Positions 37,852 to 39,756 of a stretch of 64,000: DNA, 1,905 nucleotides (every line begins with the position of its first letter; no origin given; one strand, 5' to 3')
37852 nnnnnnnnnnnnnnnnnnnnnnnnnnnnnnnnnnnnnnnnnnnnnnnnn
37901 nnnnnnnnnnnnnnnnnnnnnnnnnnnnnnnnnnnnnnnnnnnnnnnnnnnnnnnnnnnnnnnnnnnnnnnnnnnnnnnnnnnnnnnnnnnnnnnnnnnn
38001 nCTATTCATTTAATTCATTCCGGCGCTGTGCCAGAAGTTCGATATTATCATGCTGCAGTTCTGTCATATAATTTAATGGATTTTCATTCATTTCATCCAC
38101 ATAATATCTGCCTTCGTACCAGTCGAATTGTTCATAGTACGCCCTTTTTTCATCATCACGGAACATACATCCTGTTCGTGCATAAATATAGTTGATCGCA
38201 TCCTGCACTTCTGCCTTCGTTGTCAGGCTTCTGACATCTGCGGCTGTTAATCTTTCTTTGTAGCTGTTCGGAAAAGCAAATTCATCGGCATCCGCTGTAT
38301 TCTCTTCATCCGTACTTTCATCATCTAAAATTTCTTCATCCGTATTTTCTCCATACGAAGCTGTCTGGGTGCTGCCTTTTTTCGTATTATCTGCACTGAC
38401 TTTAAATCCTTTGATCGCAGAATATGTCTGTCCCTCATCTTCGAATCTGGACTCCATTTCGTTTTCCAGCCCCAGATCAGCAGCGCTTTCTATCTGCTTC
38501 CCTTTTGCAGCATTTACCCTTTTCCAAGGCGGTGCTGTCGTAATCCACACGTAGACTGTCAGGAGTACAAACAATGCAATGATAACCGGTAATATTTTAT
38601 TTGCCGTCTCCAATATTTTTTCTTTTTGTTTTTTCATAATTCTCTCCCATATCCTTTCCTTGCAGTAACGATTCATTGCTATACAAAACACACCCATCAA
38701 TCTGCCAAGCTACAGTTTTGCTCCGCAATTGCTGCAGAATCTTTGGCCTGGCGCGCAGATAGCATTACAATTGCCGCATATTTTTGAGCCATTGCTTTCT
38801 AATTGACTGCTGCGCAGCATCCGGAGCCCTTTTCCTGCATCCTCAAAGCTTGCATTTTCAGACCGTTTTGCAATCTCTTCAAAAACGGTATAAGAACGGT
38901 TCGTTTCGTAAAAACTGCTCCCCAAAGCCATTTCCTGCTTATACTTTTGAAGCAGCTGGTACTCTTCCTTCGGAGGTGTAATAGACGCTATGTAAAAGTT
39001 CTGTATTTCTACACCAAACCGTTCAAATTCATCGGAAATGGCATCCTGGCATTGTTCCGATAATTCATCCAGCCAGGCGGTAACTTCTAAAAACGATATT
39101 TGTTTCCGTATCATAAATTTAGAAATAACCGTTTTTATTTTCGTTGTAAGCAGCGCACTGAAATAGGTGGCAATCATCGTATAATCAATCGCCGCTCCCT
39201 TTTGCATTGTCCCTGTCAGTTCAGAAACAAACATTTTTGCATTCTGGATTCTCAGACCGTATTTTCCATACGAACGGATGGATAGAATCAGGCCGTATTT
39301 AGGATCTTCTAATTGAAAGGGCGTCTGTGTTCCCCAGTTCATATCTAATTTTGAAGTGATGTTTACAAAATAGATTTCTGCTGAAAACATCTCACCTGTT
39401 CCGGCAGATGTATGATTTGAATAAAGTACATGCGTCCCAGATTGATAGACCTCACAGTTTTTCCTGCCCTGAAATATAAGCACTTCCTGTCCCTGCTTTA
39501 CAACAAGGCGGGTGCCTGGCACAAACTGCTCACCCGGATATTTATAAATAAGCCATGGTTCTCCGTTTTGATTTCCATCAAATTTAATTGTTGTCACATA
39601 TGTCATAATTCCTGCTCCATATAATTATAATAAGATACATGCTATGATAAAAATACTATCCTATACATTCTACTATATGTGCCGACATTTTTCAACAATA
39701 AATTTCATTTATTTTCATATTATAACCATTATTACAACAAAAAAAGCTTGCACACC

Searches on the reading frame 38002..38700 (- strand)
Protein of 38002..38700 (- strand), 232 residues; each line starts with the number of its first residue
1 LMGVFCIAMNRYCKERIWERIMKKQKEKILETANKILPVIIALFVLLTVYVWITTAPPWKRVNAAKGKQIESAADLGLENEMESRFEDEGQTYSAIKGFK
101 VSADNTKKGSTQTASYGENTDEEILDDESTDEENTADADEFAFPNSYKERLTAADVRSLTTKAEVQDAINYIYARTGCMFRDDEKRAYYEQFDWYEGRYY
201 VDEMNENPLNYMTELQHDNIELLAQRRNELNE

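Call 9: search_protein_families(library=pfam, proteins=[window:38002-38700:-], max_evalue=0.001)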
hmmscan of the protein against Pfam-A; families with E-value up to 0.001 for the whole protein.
window:38002-38700:- (232 aa): 1 family
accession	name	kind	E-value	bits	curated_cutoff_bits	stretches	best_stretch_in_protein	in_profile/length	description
PF13308.11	YARHG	-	6.8e-09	36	27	1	141-212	3-72/85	YARHG domain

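Call 75: search_protein_families(library=padloc, proteins=[window:38002-38700:-], max_evalue=0.001)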
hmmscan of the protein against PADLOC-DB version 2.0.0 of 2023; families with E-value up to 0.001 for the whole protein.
window:38002-38700:- (232 aa): 0 families

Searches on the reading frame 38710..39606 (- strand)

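Call 9: search_protein_families(library=pfam, proteins=[window:38710-39606:-], max_evalue=0.001)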
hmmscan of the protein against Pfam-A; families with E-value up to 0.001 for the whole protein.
window:38710-39606:- (298 aa): 3 families
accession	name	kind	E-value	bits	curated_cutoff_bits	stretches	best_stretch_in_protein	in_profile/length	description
PF13421.11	Band_7_1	-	1.3e-30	107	24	1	28-223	11-207/211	SPFH domain-Band 7 family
PF01145.31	Band_7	-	6e-07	30.1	23.6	1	35-221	2-157/176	SPFH domain / Band 7 family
PF13240.11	Zn_Ribbon_1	-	9.7e-05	22.5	25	1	277-298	2-23/23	zinc-ribbon domain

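Call 75: search_protein_families(library=padloc, proteins=[window:38710-39606:-], max_evalue=0.001)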
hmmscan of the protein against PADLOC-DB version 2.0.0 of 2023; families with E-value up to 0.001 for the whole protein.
window:38710-39606:- (298 aa): 0 families
